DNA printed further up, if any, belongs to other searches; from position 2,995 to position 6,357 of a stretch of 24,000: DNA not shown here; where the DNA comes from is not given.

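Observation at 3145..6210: Unassigned 1021-aa DExH helicase with nuclease-like tail, apparently co-transcribed with the Hachiman-like pair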

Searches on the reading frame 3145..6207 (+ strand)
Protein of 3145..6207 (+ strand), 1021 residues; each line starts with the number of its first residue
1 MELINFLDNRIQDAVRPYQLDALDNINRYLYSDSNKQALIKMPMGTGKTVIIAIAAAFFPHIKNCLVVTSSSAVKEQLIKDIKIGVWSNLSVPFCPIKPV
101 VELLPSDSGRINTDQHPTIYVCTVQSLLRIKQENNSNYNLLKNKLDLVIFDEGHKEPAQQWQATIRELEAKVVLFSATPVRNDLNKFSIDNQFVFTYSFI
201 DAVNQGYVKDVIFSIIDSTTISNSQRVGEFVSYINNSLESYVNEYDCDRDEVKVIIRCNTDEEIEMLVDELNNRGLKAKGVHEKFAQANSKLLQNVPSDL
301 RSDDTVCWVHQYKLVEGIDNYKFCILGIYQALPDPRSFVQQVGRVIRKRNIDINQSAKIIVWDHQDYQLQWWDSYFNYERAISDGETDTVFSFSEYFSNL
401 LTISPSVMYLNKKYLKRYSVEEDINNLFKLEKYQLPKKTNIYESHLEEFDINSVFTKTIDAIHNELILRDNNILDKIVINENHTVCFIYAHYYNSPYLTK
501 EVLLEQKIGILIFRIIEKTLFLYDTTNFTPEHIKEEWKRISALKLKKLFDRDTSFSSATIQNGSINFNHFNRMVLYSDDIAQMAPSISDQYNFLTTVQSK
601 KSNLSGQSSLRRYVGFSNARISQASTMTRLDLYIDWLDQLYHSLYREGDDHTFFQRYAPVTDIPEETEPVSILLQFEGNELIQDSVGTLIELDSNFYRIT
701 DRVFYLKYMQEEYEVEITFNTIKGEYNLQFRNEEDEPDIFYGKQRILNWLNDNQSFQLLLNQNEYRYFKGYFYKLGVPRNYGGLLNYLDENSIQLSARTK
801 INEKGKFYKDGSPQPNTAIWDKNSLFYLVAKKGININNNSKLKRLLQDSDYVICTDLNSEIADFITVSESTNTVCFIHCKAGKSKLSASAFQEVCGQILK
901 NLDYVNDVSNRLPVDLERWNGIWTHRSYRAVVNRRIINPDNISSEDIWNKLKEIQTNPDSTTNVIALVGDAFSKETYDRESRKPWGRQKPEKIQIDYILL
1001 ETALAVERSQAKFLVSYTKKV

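Call 3: search_protein_families(library=pfam, proteins=[window:3145-6207:+], max_evalue=0.01)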
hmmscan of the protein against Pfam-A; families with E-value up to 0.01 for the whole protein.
window:3145-6207:+ (1021 aa): 4 families
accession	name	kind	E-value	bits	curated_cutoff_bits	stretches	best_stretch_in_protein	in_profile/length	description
PF04851.21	ResIII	-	3.3e-20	73.1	22.5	1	15-181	4-164/164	Type III restriction enzyme, res subunit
PF00270.35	DEAD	-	1.3e-10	41.7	26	1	17-182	2-162/167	DEAD/DEAH box helicase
PF18766.7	SWI2_SNF2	-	6.5e-06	26.4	26.7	1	19-237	2-214/221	SWI2/SNF2 ATPase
PF00271.37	Helicase_C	-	0.004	17.8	23.5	0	248-348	12-109/110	Helicase conserved C-terminal domain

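Call 4: search_protein_families(library=padloc, proteins=[window:3145-6207:+], max_evalue=0.01)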
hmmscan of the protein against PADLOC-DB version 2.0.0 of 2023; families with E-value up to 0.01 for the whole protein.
window:3145-6207:+ (1021 aa): 2 families
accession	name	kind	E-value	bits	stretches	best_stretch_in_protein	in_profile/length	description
PDLC05077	PDC-S71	-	1.7e-34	117.6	1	441-995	15-565/589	-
PDLC01439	typeIV_DinG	-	8.8e-07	25.9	1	16-82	17-80/575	CAS-IV-A; associated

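Call 5: search_protein_families(library=ncbifam, proteins=[window:3145-6207:+], max_evalue=0.01)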
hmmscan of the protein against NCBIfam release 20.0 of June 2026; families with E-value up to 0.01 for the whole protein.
window:3145-6207:+ (1021 aa): 3 families
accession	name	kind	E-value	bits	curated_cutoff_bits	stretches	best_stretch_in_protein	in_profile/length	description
TIGR04095.1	dnd_restrict_1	equivalog_domain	1.7e-06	27.3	600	0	15-181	9-170/451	DNA phosphorothioation system restriction enzyme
NF045503.1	repair_heli_XPB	equivalog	5e-06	25.4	610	1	14-184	183-340/548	DNA repair helicase XPB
TIGR00614.1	recQ_fam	subfamily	0.0078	15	219.8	0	237-368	215-336/470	RecQ family ATP-dependent DNA helicase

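Call 9: find_homologous_proteins(query=window:3145-6207:+)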
Query window:3145-6207:+ (1021 aa): 42 proteins with E <= 0.001 among 8000 candidates.
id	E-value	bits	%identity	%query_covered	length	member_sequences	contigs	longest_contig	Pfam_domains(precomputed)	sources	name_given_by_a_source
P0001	0.0e+0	2318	100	100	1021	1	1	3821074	PF00270.36,PF18766.8,PF04851.22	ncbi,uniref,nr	ncbi:DEAD/DEAH box helicase [Virgibacillus sp. SK37]|uniref:DEAD/DEAH box helicase n=1 Tax=Virgibaci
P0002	0.0e+0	1428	60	100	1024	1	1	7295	PF00270.36,PF04851.22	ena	-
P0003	0.0e+0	1398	59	100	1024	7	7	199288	PF00270.36,PF18766.8,PF04851.22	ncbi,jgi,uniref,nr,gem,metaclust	ncbi:MAG TPA: hypothetical protein DEU03_07205 [Bacillus sp. (in: Bacteria)]|uniref:DEAD/DEAH box he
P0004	0.0e+0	1391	60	100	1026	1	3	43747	PF00270.36,PF18766.8,PF04851.22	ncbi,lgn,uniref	ncbi:DEAD/DEAH box helicase family protein [Bacillus albus]|uniref:DEAD/DEAH box helicase n=1 Tax=Ba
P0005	0.0e+0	1186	87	59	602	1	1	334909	-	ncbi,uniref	ncbi:hypothetical protein [Oceanobacillus picturae]|uniref:hypothetical protein n=1 Tax=Oceanobacill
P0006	0.0e+0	1048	48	100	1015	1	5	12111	PF00270.36,PF18766.8,PF04851.22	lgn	-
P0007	0.0e+0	1042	49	100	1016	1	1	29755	PF00270.36,PF18766.8,PF04851.22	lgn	-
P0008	0.0e+0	1016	47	100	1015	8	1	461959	PF00270.36,PF18766.8,PF04851.22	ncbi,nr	ncbi:DEAD/DEAH box helicase family protein [Cytobacillus firmus]|nr:DEAD/DEAH box helicase family pr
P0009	0.0e+0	1013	46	100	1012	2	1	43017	PF00270.36,PF18766.8,PF04851.22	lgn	-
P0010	4.6e-295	1000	47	99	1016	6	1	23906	PF00270.36,PF18766.8,PF04851.22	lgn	-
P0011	7.9e-291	986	48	99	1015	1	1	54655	PF00270.36,PF18766.8,PF00271.38,PF04851.22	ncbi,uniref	ncbi:DEAD/DEAH box helicase family protein [Fictibacillus sp. UD]|uniref:DEAD/DEAH box helicase n=1 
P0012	1.1e-290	985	47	100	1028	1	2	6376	PF00270.36,PF04851.22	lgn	-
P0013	4.2e-289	980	46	100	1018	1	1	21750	PF00270.36,PF18766.8,PF04851.22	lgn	-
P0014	1.3e-286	972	46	99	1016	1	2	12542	PF00270.36,PF18766.8,PF04851.22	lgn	-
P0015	1.0e-284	965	46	99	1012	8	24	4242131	PF00270.36,PF00271.38,PF04851.22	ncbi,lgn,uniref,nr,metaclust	ncbi:DEAD/DEAH box helicase [Bacillus inaquosorum]|uniref:DEAD/DEAH box helicase n=1 Tax=Bacillus in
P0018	4.9e-183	629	37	99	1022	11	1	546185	PF00270.36,PF18766.8,PF04851.22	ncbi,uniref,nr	ncbi:DEAD/DEAH box helicase [Bacillus cereus]|uniref:DEAD/DEAH box helicase n=1 Tax=Bacillus cereus 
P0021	1.2e-175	604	37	98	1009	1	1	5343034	PF00270.36,PF18766.8,PF04851.22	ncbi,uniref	ncbi:DEAD/DEAH box helicase [Cytobacillus sp. BC1816]|uniref:DEAD/DEAH box helicase n=1 Tax=Cytobaci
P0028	3.8e-107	378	30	96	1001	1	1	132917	PF00270.36,PF04851.22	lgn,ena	-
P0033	2.1e-102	362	28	98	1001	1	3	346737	PF00270.36,PF04851.22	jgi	jgi:superfamily II DNA or RNA helicase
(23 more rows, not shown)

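Call 12: find_encoding_contigs(protein=P0015, flank=8000, max_places=4)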
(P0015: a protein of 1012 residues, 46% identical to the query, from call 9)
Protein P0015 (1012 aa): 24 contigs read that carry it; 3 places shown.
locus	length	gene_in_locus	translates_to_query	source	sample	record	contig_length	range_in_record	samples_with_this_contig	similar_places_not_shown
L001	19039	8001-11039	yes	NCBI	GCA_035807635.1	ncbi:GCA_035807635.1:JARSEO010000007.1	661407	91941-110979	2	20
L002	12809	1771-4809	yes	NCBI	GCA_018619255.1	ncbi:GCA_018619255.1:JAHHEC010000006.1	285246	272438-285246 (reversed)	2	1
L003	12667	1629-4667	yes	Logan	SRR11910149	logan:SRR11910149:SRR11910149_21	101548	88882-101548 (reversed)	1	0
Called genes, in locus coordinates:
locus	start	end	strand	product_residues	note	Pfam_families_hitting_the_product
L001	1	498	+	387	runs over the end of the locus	PF27482:Beta-prop_YycP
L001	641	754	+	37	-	PF10852:DUF2651 (weak)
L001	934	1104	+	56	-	-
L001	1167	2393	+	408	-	PF08240:ADH_N, PF01262:AlaDh_PNT_C (weak), PF00107:ADH_zinc_N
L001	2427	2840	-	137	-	-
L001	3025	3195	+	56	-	PF14116:YyzF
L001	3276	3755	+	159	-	PF02590:SPOUT_MTase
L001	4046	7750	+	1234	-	-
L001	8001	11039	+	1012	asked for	PF00270:DEAD (weak), PF04851:ResIII, PF00271:Helicase_C (faint)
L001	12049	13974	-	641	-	PF06874:FBPase_2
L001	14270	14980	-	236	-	PF00392:GntR, PF07702:UTRA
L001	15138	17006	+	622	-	PF00367:PTS_EIIB, PF01551:Peptidase_M23 (faint), PF02378:PTS_EIIC, PF00358:PTS_EIIA_1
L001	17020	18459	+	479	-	PF00232:Glyco_hydro_1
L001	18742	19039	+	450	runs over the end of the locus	PF04230:PS_pyruv_trans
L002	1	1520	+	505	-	?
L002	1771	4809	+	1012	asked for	PF00270:DEAD (weak), PF04851:ResIII, PF00271:Helicase_C (faint)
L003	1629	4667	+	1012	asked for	PF00270:DEAD (weak), PF04851:ResIII, PF00271:Helicase_C (faint)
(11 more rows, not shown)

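Call 13: find_encoding_contigs(protein=P0008, flank=8000, max_places=3)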
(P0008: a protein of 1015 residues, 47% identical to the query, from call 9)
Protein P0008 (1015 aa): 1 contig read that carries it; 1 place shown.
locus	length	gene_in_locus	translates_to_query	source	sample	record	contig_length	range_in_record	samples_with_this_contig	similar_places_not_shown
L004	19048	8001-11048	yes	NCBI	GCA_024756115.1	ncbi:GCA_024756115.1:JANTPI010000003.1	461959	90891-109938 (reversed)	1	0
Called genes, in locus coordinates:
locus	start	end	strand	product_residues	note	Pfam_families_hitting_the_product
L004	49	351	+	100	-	PF12643:MazG-like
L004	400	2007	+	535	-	PF09848:SLFN-g3_helicase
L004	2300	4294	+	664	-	PF02463:SMC_N (weak), PF11398:DUF2813 (weak), PF13175:AAA_15, PF13476:AAA_23, PF13304:AAA_21, PF20469:OLD-like_TOPRIM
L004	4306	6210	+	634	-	PF00580:UvrD-helicase, PF13245:AAA_19, PF01443:Viral_helicase1 (faint), PF13361:UvrD_C, PF13538:UvrD_C_2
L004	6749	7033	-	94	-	-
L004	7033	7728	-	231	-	-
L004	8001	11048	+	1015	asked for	PF00270:DEAD, PF04851:ResIII, PF18766:SWI2_SNF2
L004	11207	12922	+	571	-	PF21752:DACNG, PF21750:DACNH, PF02457:DAC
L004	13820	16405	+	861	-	PF12102:MrcB_N, PF07728:AAA_5 (weak)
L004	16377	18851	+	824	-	PF09823:DUF2357, PF04411:PDDEXK_7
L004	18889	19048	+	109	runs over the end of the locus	PF01503:PRA-PH (weak)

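Call 14: find_encoding_contigs(protein=P0018, flank=8000, max_places=3)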
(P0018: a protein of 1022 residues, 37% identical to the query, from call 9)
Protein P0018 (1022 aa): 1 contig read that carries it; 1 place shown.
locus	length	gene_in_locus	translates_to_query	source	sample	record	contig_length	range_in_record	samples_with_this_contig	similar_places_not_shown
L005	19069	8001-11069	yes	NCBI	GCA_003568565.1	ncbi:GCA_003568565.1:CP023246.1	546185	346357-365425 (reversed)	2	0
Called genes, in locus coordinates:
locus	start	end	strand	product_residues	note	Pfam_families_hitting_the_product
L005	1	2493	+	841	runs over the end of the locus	-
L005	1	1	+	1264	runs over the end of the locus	-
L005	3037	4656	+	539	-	PF19614:DUF6119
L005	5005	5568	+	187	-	-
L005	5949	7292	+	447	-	PF10592:AIPR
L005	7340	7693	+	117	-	-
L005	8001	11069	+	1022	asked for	PF00270:DEAD, PF04851:ResIII, PF18766:SWI2_SNF2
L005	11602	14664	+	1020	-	PF04851:ResIII, PF00270:DEAD, PF00271:Helicase_C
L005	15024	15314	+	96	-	-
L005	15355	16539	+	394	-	-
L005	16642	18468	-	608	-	PF00580:UvrD-helicase, PF13245:AAA_19, PF13604:AAA_30 (faint), PF01443:Viral_helicase1 (faint), PF13361:UvrD_C, PF13538:UvrD_C_2 (faint)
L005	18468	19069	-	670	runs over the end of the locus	PF02463:SMC_N (weak), PF11398:DUF2813 (weak), PF13175:AAA_15, PF13476:AAA_23 (weak), PF13304:AAA_21, PF13175:AAA_15, PF20469:OLD-like_TOPRIM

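Call 15: find_encoding_contigs(protein=P0003, flank=8000, max_places=3)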
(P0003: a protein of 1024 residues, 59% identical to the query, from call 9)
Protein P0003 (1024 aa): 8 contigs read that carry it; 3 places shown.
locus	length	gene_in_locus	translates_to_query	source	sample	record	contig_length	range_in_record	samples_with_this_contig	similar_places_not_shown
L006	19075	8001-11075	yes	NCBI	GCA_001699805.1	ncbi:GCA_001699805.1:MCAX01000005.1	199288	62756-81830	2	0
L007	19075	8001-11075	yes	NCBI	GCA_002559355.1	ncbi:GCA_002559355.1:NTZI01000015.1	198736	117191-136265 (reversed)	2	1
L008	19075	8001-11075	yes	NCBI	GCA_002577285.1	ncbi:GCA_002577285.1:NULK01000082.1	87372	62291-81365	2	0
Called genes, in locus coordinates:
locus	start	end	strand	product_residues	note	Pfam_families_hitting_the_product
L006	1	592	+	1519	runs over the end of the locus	-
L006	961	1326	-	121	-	-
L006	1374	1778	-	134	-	PF06013:WXG100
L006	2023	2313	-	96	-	-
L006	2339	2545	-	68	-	-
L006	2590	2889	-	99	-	-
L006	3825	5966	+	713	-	PF02463:SMC_N, PF11398:DUF2813 (faint), PF13175:AAA_15, PF13476:AAA_23 (weak), PF13304:AAA_21 (weak), PF20469:OLD-like_TOPRIM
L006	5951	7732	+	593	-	PF00580:UvrD-helicase, PF13245:AAA_19, PF13361:UvrD_C (weak)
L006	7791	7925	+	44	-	-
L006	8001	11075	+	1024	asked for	PF00270:DEAD, PF04851:ResIII, PF18766:SWI2_SNF2 (weak)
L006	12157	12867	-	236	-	PF07799:DUF1643 (faint)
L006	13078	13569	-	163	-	PF01381:HTH_3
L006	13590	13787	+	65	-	PF12844:HTH_19, PF13443:HTH_26 (weak), PF13560:HTH_31 (weak), PF01381:HTH_3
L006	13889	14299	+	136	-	-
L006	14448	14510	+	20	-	PF08050:Tet_res_leader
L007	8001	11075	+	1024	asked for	PF00270:DEAD, PF04851:ResIII, PF18766:SWI2_SNF2 (weak)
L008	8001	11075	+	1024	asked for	PF00270:DEAD, PF04851:ResIII, PF18766:SWI2_SNF2 (weak)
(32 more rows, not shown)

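Call 18: search_solved_structures(query=A1, max_evalue=0.01)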
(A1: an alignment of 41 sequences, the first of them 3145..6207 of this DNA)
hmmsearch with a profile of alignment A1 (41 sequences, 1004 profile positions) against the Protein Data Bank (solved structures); distinct sequences matched with E-value up to 0.01: 42.
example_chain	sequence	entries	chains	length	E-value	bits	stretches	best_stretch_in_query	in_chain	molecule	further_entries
7clg_A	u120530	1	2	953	2.7e-18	68.8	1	18-352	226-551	Putative helicase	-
3v4r_A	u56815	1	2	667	1.7e-10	43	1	231-422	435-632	UvrABC system protein B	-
2d7d_A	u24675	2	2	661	2.5e-10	42.5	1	231-422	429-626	UvrABC system protein B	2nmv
1d9z_A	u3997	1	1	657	3.5e-10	42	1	232-423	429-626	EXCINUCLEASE UVRABC COMPONENT UVRB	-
1d9x_A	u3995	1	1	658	3.5e-10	42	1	232-423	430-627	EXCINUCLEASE UVRABC COMPONENT UVRB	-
2fdc_A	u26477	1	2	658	3.5e-10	42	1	232-423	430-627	UvrABC system protein B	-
1t5l_A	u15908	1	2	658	3.5e-10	42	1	232-423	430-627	UvrABC system protein B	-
3uwx_B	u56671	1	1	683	5.8e-10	41.2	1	232-427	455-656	UvrABC system protein B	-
6o8h_A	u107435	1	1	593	1.5e-09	39.9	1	232-349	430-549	UvrABC system protein B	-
6o8e_A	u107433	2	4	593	2.1e-09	39.4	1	232-349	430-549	UvrABC system protein B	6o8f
6o8g_A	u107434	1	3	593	2.5e-09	39.1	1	232-349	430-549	UvrABC system protein B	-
6p4f_A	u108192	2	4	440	1.3e-08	36.7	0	283-348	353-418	DNA-dependent ATPase XPBII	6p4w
5fmf_1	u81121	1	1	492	1.6e-08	36.5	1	12-370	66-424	DNA REPAIR HELICASE RAD25, SSL2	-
5tnu_A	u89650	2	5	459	1.6e-08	36.4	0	283-348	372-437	DNA-dependent ATPase XPBII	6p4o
5sva_Z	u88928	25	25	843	8.2e-08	34.1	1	12-367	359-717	DNA repair helicase RAD25 | General transcription and DNA repair factor IIH helicase subunit XPB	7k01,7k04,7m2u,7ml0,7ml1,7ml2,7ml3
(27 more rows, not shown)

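Call 24: find_encoding_contigs(protein=P0033, flank=8000, max_places=2)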
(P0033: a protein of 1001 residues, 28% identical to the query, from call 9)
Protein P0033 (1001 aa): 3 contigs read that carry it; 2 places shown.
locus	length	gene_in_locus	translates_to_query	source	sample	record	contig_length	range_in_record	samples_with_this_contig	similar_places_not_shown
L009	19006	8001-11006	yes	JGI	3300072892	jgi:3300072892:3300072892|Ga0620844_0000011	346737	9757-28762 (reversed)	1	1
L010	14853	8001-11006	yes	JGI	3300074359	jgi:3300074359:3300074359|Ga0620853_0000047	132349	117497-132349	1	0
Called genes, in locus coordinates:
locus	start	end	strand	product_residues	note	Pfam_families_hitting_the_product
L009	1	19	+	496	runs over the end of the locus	PF00309:Sigma54_AID, PF04963:Sigma54_CBD, PF04552:Sigma54_DBD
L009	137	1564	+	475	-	PF03062:MBOAT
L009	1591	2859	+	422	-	PF14286:DHHW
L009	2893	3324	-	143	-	PF01832:Glucosaminidase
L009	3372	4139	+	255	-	-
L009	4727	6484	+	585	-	PF04909:Amidohydro_2 (faint)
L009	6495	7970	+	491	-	-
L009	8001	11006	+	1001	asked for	PF00270:DEAD, PF04851:ResIII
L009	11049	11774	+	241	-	-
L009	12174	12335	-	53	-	-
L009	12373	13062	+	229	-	-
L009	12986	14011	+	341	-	PF14362:DUF4407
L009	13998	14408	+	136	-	-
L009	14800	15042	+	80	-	-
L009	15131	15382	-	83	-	-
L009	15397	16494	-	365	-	PF13784:Fic_N, PF02661:Fic, PF21248:SoFic-like_C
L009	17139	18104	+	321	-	-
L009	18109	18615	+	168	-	PF18138:bacHORMA_1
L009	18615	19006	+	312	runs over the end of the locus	PF00004:AAA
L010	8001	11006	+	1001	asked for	PF00270:DEAD, PF04851:ResIII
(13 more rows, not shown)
